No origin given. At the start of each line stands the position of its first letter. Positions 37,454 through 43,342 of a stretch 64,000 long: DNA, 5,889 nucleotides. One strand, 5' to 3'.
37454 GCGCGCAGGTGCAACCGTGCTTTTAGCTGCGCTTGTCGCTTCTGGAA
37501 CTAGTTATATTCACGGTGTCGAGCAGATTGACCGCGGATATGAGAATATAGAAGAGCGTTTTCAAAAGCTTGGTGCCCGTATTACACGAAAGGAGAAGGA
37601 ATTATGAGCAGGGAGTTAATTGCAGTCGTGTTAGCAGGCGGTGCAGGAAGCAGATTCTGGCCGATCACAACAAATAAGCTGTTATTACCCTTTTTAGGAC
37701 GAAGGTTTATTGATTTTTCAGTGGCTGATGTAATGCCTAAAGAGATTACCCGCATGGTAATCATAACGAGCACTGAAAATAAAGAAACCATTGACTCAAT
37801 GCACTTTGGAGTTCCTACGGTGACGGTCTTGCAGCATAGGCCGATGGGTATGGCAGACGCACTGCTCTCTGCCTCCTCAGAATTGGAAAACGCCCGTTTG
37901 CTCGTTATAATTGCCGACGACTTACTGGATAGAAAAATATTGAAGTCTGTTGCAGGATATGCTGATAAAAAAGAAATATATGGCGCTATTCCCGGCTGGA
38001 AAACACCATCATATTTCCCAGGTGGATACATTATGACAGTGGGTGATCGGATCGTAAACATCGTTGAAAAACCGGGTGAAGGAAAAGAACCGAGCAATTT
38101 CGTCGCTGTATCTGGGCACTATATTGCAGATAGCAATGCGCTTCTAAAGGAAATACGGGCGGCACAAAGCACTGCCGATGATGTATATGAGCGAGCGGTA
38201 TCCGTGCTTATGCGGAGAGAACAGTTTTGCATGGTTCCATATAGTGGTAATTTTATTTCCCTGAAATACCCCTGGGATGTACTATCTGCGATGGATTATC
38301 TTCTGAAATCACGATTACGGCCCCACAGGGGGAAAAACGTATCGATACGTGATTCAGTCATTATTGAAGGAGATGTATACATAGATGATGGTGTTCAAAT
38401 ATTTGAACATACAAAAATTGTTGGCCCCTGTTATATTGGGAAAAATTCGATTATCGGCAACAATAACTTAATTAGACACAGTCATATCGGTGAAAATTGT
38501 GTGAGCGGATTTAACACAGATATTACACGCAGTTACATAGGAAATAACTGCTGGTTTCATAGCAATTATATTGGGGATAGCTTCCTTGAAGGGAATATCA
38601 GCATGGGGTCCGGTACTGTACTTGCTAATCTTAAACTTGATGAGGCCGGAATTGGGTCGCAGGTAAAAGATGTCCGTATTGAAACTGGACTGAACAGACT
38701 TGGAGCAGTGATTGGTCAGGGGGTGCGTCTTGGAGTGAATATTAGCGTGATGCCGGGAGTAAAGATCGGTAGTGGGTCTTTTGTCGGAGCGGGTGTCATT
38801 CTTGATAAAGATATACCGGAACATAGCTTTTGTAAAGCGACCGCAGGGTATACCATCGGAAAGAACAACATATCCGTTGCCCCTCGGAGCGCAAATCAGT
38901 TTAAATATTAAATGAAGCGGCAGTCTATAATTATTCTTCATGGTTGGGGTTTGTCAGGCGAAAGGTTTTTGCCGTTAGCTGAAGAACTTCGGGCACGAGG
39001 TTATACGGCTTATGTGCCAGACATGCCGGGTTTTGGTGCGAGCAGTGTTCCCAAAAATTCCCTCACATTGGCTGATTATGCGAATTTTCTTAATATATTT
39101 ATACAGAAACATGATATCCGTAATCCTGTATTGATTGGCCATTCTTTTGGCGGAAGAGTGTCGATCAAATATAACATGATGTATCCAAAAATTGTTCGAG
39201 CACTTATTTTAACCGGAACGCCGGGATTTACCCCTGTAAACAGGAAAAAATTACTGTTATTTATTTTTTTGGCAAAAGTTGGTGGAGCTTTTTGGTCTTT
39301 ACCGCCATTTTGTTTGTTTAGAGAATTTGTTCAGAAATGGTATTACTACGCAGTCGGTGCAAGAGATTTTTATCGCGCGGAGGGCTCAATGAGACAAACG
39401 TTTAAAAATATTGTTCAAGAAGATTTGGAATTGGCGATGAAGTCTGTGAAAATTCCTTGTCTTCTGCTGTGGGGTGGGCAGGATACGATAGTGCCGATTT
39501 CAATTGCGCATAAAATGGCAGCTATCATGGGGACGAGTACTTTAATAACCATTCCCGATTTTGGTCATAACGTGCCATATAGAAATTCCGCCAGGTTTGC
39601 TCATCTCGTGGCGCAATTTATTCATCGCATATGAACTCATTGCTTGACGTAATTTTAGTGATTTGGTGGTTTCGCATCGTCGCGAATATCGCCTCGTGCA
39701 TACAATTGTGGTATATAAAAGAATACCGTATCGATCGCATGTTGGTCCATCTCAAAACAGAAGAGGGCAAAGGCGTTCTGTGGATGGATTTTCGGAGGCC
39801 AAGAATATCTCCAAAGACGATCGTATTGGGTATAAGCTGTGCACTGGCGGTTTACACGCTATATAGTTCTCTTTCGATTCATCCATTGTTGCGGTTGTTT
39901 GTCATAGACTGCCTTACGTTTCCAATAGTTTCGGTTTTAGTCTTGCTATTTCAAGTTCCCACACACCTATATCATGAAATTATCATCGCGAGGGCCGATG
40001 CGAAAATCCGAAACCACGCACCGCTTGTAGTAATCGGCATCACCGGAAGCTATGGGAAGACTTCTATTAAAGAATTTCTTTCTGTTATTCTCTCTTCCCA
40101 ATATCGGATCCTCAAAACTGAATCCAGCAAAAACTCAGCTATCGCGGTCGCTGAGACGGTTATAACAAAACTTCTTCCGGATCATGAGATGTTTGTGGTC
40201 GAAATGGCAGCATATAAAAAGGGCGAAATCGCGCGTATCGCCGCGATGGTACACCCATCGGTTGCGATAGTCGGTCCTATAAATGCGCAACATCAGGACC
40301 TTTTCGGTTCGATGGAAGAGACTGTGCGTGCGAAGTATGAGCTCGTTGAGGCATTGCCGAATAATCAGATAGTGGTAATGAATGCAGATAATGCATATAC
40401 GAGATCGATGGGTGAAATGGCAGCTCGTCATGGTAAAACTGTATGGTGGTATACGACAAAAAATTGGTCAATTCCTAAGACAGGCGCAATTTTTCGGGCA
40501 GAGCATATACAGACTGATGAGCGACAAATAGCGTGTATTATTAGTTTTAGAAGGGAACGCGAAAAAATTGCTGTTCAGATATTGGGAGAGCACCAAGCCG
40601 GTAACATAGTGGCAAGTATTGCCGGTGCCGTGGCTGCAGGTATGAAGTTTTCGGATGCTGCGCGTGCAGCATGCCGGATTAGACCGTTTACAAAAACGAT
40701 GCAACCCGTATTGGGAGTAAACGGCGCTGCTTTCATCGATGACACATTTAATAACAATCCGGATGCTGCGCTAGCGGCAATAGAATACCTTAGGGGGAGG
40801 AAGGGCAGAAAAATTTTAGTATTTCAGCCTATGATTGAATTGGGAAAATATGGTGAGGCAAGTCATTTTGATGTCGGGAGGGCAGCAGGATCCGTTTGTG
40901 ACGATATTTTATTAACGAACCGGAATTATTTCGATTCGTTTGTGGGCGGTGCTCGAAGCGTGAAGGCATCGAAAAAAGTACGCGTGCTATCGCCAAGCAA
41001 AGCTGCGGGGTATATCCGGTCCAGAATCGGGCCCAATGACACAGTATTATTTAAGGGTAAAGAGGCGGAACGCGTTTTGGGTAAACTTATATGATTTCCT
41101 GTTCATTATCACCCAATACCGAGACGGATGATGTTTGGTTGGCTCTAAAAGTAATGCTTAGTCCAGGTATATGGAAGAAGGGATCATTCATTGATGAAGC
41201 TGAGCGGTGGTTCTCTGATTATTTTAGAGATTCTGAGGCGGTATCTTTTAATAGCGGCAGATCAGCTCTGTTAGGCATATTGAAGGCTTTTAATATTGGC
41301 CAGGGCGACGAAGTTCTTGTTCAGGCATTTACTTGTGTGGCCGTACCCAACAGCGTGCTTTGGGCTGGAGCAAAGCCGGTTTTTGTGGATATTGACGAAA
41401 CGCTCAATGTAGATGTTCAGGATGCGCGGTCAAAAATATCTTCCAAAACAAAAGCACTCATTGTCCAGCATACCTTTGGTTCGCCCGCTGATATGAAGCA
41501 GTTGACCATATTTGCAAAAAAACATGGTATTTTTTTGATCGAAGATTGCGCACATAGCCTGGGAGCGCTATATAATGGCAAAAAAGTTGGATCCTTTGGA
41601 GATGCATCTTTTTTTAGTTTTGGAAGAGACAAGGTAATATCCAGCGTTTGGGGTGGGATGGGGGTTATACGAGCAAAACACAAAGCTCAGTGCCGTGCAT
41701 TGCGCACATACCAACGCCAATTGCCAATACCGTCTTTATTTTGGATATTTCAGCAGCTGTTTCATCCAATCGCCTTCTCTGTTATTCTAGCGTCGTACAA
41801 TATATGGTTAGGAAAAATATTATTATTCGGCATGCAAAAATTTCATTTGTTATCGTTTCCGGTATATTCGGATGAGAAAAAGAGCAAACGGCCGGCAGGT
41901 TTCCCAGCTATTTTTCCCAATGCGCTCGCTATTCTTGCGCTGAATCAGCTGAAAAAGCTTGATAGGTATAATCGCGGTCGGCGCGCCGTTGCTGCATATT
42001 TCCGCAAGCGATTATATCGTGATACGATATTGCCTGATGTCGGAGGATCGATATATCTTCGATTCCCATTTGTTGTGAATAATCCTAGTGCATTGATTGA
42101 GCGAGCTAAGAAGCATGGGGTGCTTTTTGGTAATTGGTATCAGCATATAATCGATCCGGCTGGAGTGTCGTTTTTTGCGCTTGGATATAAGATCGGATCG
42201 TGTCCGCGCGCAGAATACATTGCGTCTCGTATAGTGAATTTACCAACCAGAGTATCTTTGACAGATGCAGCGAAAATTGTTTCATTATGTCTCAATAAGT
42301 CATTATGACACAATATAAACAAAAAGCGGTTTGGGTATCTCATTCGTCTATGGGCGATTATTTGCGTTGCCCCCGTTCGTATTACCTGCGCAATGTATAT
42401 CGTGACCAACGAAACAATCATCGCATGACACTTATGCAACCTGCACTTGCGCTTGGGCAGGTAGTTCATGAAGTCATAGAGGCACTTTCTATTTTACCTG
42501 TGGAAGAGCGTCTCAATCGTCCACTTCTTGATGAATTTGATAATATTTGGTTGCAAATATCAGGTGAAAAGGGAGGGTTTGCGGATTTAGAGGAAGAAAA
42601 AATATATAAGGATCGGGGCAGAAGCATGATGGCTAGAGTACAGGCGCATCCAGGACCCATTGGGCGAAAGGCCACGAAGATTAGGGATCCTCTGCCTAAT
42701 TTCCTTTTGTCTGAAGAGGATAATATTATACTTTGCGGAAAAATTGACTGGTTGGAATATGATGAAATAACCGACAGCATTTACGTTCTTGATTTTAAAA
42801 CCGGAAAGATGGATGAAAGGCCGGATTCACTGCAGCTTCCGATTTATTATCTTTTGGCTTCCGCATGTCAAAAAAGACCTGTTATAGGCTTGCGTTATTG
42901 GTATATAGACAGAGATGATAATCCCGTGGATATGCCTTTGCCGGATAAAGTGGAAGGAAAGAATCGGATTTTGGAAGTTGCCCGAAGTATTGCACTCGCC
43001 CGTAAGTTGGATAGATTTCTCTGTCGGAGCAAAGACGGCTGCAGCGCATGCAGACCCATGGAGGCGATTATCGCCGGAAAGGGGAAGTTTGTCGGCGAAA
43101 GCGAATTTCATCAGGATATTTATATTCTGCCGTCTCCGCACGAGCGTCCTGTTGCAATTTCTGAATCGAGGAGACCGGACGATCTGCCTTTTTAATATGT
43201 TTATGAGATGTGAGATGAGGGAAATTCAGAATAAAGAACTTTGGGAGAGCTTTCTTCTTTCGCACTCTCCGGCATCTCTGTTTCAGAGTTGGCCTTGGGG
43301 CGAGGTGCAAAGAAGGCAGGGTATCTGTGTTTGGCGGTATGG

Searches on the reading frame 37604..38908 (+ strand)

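Call 72: search_protein_families(library=pfam, proteins=[window:37604-38908:+], max_evalue=0.00001)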
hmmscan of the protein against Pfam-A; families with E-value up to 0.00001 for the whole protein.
window:37604-38908:+ (435 aa): 4 families
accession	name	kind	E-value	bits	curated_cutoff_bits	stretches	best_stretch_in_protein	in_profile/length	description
PF00483.29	NTP_transferase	-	6.6e-21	75.4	21.2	1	7-196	2-204/245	Nucleotidyl transferase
PF00132.30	Hexapep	-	6.7e-13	48.2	27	1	367-400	1-34/36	Bacterial transferase hexapeptide (six repeats)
PF25084.1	LbH_EIF2B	-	3.3e-12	46.8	54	1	256-338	2-85/105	EIF2B subunit epsilon LbH domain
PF12804.13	NTP_transf_3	-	1.3e-11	45.3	27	1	7-133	1-124/160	MobA-like NTP transferase domain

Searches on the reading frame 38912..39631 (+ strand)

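Call 72: search_protein_families(library=pfam, proteins=[window:38912-39631:+], max_evalue=0.00001)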
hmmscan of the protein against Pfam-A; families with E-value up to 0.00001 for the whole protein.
window:38912-39631:+ (240 aa): 3 families
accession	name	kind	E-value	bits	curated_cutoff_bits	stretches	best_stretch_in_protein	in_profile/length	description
PF00561.26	Abhydrolase_1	-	7.4e-29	101.6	25.8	1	6-104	3-105/245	alpha/beta hydrolase fold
PF12146.15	Hydrolase_4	-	1e-22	81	27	1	3-221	4-234/239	Serine aminopeptidase, S33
PF12697.13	Abhydrolase_6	-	4.7e-21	76.9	26.3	1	6-230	1-215/217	Alpha/beta hydrolase family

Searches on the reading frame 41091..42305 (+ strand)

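Call 72: search_protein_families(library=pfam, proteins=[window:41091-42305:+], max_evalue=0.00001)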
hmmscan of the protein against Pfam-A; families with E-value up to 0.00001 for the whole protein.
window:41091-42305:+ (405 aa): 2 families
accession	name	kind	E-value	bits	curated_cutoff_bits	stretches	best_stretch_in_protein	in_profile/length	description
PF01041.23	DegT_DnrJ_EryC1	-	9.6e-63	213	19.8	2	18-205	10-199/360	DegT/DnrJ/EryC1/StrS aminotransferase family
PF00155.27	Aminotran_1_2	-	7.4e-08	32.4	19.7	1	42-159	52-192/361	Aminotransferase class I and II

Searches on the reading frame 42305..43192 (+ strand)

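Call 73: search_protein_families(library=pfam, proteins=[window:42305-43192:+], max_evalue=0.00001)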
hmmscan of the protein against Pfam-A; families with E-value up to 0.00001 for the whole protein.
window:42305-43192:+ (296 aa): 1 family
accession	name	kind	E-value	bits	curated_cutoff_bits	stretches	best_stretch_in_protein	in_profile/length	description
PF12705.13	PDDEXK_1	-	1.1e-20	75.1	22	1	11-249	2-240/247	PD-(D/E)XK nuclease superfamily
